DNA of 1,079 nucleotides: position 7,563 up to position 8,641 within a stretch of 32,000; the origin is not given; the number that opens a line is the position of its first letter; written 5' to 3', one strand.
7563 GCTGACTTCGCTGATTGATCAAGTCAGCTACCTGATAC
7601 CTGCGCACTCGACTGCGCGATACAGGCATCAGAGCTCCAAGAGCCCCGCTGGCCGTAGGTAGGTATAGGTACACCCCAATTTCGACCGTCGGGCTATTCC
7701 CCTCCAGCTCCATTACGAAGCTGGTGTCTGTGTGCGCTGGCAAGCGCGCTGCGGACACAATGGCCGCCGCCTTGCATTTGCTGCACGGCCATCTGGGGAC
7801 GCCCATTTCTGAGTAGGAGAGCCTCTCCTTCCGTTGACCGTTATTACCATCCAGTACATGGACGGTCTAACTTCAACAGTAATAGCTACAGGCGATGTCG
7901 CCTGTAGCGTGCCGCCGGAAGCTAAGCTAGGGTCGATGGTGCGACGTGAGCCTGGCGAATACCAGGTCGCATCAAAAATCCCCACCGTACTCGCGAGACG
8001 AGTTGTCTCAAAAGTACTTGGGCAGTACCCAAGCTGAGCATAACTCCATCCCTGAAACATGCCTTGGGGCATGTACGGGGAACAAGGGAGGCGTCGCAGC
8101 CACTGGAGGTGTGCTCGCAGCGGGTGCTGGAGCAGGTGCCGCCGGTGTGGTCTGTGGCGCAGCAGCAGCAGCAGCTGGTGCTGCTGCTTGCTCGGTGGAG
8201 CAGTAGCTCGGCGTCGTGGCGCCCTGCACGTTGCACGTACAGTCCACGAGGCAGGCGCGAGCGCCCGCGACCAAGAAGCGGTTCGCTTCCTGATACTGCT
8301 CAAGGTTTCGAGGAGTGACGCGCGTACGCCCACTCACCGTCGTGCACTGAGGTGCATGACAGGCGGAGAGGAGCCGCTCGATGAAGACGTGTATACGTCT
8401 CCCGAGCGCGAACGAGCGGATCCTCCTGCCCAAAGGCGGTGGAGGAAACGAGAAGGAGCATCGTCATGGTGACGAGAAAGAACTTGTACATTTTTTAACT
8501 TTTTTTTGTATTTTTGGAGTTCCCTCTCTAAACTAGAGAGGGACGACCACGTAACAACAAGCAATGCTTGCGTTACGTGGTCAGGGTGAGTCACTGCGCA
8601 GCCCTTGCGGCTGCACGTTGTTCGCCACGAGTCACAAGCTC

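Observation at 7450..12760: A 5.3-kb GC-rich island of secreted and cell-wall-active genes lies directly beside the pilin array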

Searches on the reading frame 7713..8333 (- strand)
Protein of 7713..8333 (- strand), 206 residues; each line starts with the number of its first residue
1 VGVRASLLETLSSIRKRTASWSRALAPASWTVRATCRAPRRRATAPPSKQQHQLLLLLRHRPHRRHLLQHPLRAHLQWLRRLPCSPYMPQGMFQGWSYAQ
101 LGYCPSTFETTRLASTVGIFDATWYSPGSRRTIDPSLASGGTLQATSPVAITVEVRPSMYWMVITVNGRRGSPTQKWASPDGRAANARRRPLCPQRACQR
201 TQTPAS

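Call 6: search_protein_families(library=pfam, proteins=[window:7713-8333:-], max_evalue=0.01)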
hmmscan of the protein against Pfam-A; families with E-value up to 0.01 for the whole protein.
window:7713-8333:- (206 aa): 0 families

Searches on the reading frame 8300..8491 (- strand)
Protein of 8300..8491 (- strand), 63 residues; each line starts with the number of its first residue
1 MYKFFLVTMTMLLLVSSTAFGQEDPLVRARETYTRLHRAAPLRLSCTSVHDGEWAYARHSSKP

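Call 8: search_protein_families(library=pfam, proteins=[window:8300-8491:-], max_evalue=0.01)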
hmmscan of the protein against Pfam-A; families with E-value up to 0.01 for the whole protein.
window:8300-8491:- (63 aa): 0 families
